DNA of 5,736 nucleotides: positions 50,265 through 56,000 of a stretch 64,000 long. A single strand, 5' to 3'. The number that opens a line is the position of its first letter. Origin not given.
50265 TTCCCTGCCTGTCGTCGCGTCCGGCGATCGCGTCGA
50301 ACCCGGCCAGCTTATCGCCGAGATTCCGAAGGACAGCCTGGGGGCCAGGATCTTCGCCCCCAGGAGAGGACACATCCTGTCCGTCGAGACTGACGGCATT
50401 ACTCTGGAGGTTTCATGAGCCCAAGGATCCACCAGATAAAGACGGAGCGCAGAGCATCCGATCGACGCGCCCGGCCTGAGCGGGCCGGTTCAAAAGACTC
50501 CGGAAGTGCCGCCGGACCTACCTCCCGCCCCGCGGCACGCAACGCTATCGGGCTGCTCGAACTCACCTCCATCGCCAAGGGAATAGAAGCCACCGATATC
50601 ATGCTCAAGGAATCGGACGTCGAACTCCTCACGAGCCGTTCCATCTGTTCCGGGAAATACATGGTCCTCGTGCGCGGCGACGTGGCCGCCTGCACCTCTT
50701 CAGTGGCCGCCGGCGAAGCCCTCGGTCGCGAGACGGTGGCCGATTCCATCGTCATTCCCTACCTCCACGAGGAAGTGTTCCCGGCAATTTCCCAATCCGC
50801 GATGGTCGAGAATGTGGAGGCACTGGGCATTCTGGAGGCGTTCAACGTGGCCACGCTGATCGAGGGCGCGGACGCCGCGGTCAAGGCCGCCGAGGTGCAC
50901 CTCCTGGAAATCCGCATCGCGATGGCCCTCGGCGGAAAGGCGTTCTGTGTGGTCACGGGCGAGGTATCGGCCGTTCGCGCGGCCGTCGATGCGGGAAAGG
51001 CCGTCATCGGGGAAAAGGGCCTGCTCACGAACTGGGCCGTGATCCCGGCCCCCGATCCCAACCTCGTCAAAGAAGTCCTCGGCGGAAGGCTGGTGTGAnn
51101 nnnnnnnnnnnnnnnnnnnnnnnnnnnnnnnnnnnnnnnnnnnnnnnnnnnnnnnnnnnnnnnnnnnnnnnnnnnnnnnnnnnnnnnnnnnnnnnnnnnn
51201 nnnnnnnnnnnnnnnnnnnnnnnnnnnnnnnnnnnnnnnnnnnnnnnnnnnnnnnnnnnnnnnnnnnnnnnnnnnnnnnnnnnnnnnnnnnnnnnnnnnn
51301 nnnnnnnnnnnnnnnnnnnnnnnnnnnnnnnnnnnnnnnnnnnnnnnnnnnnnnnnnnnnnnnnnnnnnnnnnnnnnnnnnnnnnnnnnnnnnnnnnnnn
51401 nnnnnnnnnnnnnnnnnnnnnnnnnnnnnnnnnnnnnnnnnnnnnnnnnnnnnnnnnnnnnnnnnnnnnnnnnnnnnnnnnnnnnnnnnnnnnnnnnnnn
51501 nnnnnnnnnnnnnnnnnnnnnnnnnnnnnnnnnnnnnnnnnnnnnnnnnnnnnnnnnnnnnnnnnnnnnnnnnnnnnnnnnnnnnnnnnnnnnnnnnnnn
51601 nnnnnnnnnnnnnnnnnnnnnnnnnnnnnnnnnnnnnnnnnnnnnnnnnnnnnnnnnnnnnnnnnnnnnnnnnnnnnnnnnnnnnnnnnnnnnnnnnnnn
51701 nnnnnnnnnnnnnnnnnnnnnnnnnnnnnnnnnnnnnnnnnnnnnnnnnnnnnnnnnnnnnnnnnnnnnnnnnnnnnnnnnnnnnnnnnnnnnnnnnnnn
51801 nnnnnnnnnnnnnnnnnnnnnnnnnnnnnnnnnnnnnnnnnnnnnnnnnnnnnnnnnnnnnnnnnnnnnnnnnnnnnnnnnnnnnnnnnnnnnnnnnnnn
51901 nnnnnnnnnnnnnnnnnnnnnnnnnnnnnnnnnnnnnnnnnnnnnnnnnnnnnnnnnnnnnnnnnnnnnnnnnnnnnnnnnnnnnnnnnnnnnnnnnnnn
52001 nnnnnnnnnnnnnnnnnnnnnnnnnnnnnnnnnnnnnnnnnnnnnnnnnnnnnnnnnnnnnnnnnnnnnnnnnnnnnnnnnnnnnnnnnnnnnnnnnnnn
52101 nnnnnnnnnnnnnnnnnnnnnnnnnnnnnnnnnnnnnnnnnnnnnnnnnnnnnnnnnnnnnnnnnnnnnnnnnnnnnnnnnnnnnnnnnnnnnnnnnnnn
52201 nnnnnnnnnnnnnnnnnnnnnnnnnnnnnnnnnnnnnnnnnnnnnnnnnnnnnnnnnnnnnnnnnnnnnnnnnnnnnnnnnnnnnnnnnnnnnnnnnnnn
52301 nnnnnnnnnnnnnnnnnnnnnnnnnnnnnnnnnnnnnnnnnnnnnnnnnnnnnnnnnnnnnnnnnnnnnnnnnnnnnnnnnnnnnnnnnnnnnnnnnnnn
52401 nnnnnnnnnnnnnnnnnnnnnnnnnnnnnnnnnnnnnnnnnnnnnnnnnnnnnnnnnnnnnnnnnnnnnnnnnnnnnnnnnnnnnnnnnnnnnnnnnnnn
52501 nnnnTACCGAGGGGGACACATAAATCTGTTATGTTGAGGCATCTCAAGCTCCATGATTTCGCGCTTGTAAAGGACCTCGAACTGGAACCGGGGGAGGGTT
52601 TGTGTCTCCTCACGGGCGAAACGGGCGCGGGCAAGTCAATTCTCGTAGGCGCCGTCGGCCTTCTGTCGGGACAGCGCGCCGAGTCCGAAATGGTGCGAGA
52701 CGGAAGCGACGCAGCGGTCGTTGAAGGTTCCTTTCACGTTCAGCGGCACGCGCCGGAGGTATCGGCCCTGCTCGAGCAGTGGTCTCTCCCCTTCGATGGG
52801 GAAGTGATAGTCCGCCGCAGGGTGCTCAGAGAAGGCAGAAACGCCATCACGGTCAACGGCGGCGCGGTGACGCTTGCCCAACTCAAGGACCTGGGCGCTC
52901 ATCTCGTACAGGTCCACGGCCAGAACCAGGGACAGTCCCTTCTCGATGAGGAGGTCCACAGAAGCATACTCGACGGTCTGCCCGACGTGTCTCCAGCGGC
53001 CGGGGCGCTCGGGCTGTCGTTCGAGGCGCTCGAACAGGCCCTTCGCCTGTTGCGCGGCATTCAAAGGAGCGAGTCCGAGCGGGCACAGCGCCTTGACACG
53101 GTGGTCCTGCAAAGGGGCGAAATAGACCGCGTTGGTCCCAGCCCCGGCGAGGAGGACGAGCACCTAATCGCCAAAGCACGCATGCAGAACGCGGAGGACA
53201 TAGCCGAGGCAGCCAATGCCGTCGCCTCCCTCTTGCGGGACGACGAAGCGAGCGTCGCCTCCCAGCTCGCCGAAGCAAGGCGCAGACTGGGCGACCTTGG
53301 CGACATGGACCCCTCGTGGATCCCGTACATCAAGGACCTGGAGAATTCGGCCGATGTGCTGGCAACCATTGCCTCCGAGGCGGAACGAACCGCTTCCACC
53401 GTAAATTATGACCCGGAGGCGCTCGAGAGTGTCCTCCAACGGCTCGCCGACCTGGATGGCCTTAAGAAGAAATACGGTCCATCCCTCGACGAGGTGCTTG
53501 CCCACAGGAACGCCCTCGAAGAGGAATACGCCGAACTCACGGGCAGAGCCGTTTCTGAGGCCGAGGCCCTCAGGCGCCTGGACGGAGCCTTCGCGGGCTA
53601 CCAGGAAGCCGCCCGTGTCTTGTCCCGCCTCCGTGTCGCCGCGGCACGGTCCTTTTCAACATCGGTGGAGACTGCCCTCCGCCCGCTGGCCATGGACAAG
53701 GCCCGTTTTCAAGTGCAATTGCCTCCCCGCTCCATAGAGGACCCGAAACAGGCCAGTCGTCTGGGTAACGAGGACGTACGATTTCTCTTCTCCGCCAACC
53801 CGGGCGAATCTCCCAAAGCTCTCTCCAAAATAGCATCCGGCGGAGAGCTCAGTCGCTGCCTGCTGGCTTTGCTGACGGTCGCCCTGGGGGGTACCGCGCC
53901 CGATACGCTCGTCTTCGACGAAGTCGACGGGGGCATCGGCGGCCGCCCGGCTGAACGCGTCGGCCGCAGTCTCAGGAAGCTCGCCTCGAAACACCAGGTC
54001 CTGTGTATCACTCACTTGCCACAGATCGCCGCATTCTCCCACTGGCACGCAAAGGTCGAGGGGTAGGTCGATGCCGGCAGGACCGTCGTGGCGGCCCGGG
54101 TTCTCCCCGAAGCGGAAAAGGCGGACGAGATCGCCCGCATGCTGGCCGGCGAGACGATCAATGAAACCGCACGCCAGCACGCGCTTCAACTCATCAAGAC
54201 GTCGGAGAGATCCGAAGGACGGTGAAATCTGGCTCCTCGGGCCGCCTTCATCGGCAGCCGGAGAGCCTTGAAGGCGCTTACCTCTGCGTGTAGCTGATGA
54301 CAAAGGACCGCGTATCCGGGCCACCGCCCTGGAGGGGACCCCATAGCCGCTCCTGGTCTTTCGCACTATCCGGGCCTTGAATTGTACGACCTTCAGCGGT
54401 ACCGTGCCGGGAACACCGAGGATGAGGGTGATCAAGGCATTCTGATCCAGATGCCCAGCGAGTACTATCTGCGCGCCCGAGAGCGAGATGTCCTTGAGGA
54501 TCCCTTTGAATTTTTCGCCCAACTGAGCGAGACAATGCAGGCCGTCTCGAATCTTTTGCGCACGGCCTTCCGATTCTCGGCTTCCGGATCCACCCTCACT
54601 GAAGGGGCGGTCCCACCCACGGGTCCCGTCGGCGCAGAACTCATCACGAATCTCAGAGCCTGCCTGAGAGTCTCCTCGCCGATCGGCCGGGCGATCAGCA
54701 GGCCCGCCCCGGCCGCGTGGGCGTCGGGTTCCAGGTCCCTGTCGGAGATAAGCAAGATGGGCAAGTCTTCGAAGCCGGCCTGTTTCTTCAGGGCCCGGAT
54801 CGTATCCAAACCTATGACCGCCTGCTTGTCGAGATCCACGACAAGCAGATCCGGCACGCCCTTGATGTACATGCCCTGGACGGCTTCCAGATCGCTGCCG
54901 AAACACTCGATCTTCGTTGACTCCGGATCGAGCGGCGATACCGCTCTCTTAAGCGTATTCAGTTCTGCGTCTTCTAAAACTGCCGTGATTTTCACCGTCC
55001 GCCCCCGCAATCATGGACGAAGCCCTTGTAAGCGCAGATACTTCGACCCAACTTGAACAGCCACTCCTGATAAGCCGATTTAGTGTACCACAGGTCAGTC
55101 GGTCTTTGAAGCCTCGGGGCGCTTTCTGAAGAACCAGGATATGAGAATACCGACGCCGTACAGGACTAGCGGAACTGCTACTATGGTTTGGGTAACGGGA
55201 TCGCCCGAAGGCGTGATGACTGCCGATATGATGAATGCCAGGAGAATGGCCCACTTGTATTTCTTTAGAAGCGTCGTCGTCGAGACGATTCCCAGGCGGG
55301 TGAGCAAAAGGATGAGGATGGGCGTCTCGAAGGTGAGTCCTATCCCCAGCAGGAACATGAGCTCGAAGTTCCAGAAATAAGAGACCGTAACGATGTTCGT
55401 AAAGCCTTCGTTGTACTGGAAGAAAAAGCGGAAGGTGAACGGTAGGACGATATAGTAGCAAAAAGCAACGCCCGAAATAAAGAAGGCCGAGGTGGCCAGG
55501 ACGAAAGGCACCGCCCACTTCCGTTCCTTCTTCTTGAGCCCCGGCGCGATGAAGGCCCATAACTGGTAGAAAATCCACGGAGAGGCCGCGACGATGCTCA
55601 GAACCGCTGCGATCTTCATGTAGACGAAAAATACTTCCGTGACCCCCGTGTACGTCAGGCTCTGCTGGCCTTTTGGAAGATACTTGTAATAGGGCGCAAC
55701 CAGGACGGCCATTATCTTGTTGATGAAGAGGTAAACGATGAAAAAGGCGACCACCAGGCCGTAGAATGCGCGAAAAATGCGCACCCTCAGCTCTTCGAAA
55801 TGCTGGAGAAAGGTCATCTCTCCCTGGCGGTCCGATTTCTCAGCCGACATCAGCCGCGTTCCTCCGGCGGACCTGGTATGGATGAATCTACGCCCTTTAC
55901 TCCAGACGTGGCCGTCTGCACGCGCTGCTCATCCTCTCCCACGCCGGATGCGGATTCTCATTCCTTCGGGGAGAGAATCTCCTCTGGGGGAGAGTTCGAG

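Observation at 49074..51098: Orphan pduS-pduT electron-relay module, with no other microcompartment genes in the window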

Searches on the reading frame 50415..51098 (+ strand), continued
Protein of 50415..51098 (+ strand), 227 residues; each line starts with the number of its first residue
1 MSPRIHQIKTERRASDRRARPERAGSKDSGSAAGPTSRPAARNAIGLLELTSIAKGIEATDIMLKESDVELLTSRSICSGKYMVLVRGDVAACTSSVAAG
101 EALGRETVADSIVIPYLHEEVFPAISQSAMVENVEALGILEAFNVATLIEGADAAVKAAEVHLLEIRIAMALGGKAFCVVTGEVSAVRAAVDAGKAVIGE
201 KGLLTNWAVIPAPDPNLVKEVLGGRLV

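Call 26: search_protein_families(library=pfam, proteins=[L064:5379-6152:+, L064:6201-6977:+, L064:7017-7319:+, L064:7316-7636:+, L064:7641-7934:+, L064:7921-8664:+, L064:10544-11287:+, L064:11321-12757:+, L064:12808-13092:+, L064:13106-13924:+], max_evalue=0.001)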
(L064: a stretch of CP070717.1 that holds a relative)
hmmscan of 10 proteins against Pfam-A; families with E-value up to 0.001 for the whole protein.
L064:5379-6152:+ (257 aa): 0 families

L064:6201-6977:+ (258 aa): 3 families
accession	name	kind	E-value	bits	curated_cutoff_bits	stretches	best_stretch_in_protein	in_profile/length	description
PF00455.28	DeoRC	-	4.6e-39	134.4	31.8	1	79-236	2-158/160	DeoR C terminal sensor domain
PF08220.18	HTH_DeoR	-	1.4e-17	63.6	21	1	11-62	1-52/57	DeoR-like helix-turn-helix domain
PF08279.18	HTH_11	-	1e-07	32.1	25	1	11-56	1-48/55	HTH domain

L064:7017-7319:+ (100 aa): 1 family
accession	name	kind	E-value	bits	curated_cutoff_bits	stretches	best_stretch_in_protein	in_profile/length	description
PF03319.19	EutN_CcmL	-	2e-30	105.6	25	1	1-83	1-83/83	Ethanolamine utilisation protein EutN/carboxysome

L064:7316-7636:+ (106 aa): 1 family
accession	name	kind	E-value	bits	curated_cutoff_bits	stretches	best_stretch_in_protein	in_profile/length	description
PF03319.19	EutN_CcmL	-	5.1e-21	75.4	25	1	1-82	1-82/83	Ethanolamine utilisation protein EutN/carboxysome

L064:7641-7934:+ (97 aa): 1 family
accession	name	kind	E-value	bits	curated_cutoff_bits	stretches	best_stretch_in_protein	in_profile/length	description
PF03319.19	EutN_CcmL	-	5.6e-21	75.3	25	1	1-86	1-83/83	Ethanolamine utilisation protein EutN/carboxysome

L064:7921-8664:+ (247 aa): 1 family
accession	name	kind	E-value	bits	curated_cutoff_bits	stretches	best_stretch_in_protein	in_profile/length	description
PF02502.23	LacAB_rpiB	-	9.9e-17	61.6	24.7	1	138-246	15-123/138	Ribose/Galactose Isomerase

L064:10544-11287:+ (247 aa): 2 families
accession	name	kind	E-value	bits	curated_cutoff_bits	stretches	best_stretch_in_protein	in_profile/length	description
PF06130.18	PTAC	-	1.5e-71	240.2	25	1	62-237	1-175/176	Phosphate propanoyltransferase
PF01568.27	Molydop_binding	-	0.00015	22.2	26.8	0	179-201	31-53/110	Molydopterin dinucleotide binding domain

L064:11321-12757:+ (478 aa): 1 family
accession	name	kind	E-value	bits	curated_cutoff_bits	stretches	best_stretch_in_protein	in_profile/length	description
PF00171.27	Aldedh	-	7.7e-41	140.5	23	2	36-301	21-290/461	Aldehyde dehydrogenase family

L064:12808-13092:+ (94 aa): 1 family
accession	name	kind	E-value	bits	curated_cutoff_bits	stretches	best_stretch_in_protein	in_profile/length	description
PF00936.24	BMC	-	8.4e-30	103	24.5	1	5-80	1-75/75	BMC domain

L064:13106-13924:+ (272 aa): 1 family
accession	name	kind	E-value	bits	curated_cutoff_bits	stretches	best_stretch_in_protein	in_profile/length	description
PF00596.27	Aldolase_II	-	5.4e-52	176.8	22.2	1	10-185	1-182/183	Class II Aldolase and Adducin N-terminal domain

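Call 34: find_homologous_proteins(query=L064:7017-7319:+, max_evalue=0.00001)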
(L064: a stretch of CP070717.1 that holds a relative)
Query L064:7017-7319:+ (100 aa): 929 proteins with E <= 0.00001 among 938 candidates; the best 120 are listed.
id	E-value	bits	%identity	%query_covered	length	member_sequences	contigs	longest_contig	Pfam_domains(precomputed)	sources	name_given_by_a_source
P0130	1.9e-55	202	100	100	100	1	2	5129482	PF03319.20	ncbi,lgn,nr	ncbi:MAG: EutN/CcmL family microcompartment protein [Acidobacteriota bacterium]|nr:MAG: EutN/CcmL fa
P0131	3.7e-41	157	74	100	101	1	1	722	PF03319.20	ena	-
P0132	1.2e-40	155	81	96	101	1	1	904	PF03319.20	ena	-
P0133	3.3e-36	141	72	96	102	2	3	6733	PF03319.20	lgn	-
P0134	9.5e-36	139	74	95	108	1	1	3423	PF03319.20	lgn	-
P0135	1.1e-35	139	67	99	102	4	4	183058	PF03319.20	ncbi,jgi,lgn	jgi:microcompartment protein CcmK/EutM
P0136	2.6e-35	138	68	95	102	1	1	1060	PF03319.20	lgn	-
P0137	4.1e-35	137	69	100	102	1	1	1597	PF03319.20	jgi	jgi:ethanolamine utilization protein EutN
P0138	4.5e-35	137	68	97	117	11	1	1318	PF03319.20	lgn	-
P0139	1.3e-34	136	69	95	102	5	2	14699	PF03319.20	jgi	-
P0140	6.1e-34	134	69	95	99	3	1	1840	PF03319.20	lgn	-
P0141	1.4e-33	133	66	95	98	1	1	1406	PF03319.20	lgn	-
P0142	1.6e-33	132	69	98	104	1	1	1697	PF03319.20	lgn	-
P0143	2.0e-33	132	72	95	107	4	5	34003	PF03319.20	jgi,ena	jgi:ethanolamine utilization protein EutN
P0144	2.2e-33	132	68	96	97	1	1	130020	PF03319.20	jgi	jgi:ethanolamine utilization protein EutN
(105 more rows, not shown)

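Call 46: predict_structure(alignment_id=A1)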
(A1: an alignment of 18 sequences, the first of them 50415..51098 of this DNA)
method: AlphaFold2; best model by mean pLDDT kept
length: 227 residues; sequences in the alignment: 18
mean_pLDDT: 83.4   pTM: 0.75
mean pLDDT of the five models: 83.4, 82.2, 82.0, 82.0, 81.8
residues with pLDDT >= 90: 144; 70-90: 33; 50-70: 19; < 50: 31
segments of 3 or more residues with pLDDT < 50: 1-4, 11-19, 21-25, 29-37
pLDDT, mean of each block of 10 residues (from residue 1): 43 47 46 49 94 96 97 87 95 98 94 96 87 89 92 97 85 77 96 97 95 86 68
secondary structure, 60 per line:
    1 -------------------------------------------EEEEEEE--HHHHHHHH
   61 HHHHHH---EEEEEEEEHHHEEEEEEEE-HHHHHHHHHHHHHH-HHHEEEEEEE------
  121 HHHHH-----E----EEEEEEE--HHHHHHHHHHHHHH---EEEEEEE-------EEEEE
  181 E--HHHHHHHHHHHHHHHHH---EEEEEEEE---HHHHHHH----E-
elements in order: E44-50 H53-66 E70-77 E81-88 H90-103 E108-114 H121-125 E136-142 H145-158 E162-168 E176-181 H184-200 E204-211 H215-221

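Call 49: fold_search(model_id=the predicted structure, library=pdb)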
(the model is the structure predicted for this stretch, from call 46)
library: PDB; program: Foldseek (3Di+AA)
matches with E <= 10: 1645; with E <= 0.001: 265
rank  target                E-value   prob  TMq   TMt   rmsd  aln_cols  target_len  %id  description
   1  3nwg                  4.4e-22  1.00  0.75  0.94   1.2       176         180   46  The crystal structure of a microcomparments protein from Desulfitobacterium hafniense DCB (released 2010-09-22)
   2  3n79                  1.9e-21  1.00  0.75  0.92   1.8       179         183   42  PduT C38S Mutant from Salmonella enterica Typhimurium (released 2010-10-06)
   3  4nwn_C                2.6e-21  1.00  0.74  0.91   2.0       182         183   40  Computationally Designed Two-Component Self-Assembling Tetrahedral Cage T32-28 (released 2014-05-28)
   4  3pac                  3.2e-21  1.00  0.75  0.93   1.8       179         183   45  Crystal structure of PduT a trimeric bacterial microcompartment protein with 4Fe-4S cluster binding site (released 2010-12-01)
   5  3vcd_A                3.7e-21  1.00  0.75  0.92   1.7       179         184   40  Computationally Designed Self-assembling Octahedral Cage protein, O333, Crystallized in space group R32 (released 2012-06-06)
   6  4nwn_A                4.1e-21  1.00  0.75  0.92   1.8       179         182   41  Computationally Designed Two-Component Self-Assembling Tetrahedral Cage T32-28 (released 2014-05-28)
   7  3vcd_B                5.0e-21  1.00  0.75  0.92   1.8       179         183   40  Computationally Designed Self-assembling Octahedral Cage protein, O333, Crystallized in space group R32 (released 2012-06-06)
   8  4nwn_M                6.7e-21  1.00  0.73  0.90   1.9       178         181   40  Computationally Designed Two-Component Self-Assembling Tetrahedral Cage T32-28 (released 2014-05-28)
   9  6fdb_A                6.7e-20  1.00  0.76  0.92   1.8       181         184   38  Positively supercharged variant of the computationally designed cage protein O3-33 (released 2018-08-22)
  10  8t6n_A                1.6e-19  1.00  0.76  0.95   1.6       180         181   42  Crystal structure of T33-27.1: Deep-learning sequence design of co-assembling tetrahedron protein nanoparticles (released 2024-04-24)
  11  6n0f_U                5.9e-19  1.00  0.62  0.70   4.4       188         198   35  Cryo-EM structure of the HO BMC shell: subregion classified for BMC-T: TD-TSTSTS (released 2019-03-13)
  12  6n0f_I                3.0e-18  1.00  0.60  0.68   4.6       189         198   35  Cryo-EM structure of the HO BMC shell: subregion classified for BMC-T: TD-TSTSTS (released 2019-03-13)
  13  5dii_F                1.8e-17  1.00  0.63  0.71   4.3       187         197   36  Structure of an engineered bacterial microcompartment shell protein binding a [4Fe-4S] cluster (released 2016-02-03)
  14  5dih_B                1.8e-17  1.00  0.61  0.67   4.5       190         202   36  Structure of Haliangium ochraceum BMC-T HO-5812 (released 2016-02-03)
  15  5dih_E                2.1e-17  1.00  0.63  0.73   4.0       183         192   36  Structure of Haliangium ochraceum BMC-T HO-5812 (released 2016-02-03)
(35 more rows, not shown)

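Call 59: find_related_loci(query=window:50415-51098:+, collection=metagenome_contigs, flank=10000)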
Query window:50415-51098:+ (227 aa) in metagenome_contigs; peptide patterns used: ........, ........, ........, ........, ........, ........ (x = any residue, [..] = any of these).
600 stretches matched a pattern (row limit reached: there are more); 538 encode a relative of the query (tblastn E <= 1e-3); the best 80 are kept; 80 distinct loci.
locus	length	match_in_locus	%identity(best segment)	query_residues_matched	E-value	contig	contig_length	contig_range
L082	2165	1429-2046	74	19-218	5e-96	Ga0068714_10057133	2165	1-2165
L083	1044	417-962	86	39-220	1e-100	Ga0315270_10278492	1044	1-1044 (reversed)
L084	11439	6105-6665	82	35-220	2e-84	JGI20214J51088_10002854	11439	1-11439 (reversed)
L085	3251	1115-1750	66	1-220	2e-82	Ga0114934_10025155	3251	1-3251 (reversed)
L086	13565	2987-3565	68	34-226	3e-80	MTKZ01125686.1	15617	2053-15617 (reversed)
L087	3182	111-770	68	1-226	8e-79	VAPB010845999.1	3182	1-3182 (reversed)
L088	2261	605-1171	66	41-225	6e-75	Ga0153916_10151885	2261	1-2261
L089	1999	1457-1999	65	41-221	1e-74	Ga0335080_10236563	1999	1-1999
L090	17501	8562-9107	63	41-222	7e-72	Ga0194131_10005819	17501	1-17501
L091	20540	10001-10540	64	43-222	3e-72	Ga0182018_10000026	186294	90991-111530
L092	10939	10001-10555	63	38-222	7e-72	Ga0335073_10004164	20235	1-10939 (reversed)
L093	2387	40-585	65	41-222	7e-73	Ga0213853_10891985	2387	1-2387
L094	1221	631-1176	63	41-222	4e-76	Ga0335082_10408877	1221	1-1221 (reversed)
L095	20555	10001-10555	63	41-225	6e-71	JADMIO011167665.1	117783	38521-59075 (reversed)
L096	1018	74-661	62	35-225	1e-76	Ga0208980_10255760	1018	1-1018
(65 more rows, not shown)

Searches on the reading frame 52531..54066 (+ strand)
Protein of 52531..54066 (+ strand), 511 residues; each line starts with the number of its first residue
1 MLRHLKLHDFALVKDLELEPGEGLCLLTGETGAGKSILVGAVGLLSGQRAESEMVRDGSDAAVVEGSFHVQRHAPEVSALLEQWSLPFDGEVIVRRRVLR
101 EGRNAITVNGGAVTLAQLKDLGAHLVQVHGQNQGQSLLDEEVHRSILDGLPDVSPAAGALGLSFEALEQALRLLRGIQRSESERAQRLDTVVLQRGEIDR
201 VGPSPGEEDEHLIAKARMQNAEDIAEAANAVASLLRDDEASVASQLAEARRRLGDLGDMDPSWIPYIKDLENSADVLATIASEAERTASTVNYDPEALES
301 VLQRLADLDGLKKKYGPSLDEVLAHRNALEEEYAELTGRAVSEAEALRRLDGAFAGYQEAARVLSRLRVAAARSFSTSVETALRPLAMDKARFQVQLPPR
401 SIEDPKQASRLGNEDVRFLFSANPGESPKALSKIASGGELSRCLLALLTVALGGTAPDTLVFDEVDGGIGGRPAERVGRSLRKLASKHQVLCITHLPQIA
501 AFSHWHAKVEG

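Call 3: search_protein_families(library=pfam, proteins=[window:52531-54066:+], max_evalue=0.01)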
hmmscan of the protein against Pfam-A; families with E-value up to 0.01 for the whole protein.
window:52531-54066:+ (511 aa): 4 families
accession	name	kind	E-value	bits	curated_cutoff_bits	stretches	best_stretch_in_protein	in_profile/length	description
PF02463.25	SMC_N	-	1.2e-11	44.9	40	1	2-498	2-200/220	RecF/RecN/SMC N terminal domain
PF13476.12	AAA_23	-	2.6e-05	25.4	27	1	5-61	2-58/201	AAA domain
PF13555.12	AAA_29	-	0.004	17.3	27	1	14-42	15-42/61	P-loop containing region of AAA domain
PF13304.12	AAA_21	-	0.0065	17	27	0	445-499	246-302/304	AAA domain, putative AbiEii toxin, Type IV TA system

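Call 61: search_protein_families(library=ncbifam, proteins=[window:52531-54066:+], max_evalue=0.00001)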
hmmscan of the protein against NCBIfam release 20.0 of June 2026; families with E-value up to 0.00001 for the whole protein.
window:52531-54066:+ (511 aa): 2 families
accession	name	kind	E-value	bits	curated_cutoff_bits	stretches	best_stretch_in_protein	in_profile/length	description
TIGR00634.1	recN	equivalog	6.5e-127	424.8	407.85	1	1-510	1-516/563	DNA repair protein RecN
NF008121.0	PRK10869.1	equivalog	2.1e-96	323.6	418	1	1-509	1-505/553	DNA repair protein RecN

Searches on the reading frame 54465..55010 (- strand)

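Call 45: search_protein_families(library=pfam, proteins=[window:54465-55010:-], max_evalue=0.0001)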
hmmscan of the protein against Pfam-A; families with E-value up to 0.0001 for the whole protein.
window:54465-55010:- (181 aa): 1 family
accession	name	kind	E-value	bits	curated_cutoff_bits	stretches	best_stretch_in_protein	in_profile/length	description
PF00072.30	Response_reg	-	3.1e-05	24.5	30.2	1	33-119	24-110/111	Response regulator receiver domain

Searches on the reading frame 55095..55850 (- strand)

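Call 45: search_protein_families(library=pfam, proteins=[window:55095-55850:-], max_evalue=0.0001)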
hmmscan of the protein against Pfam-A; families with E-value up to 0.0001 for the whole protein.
window:55095-55850:- (251 aa): 1 family
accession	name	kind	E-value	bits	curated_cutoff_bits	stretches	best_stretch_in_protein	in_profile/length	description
PF00902.23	TatC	-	2.8e-66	223.7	25.1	1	16-227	1-208/208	Sec-independent protein translocase protein (TatC)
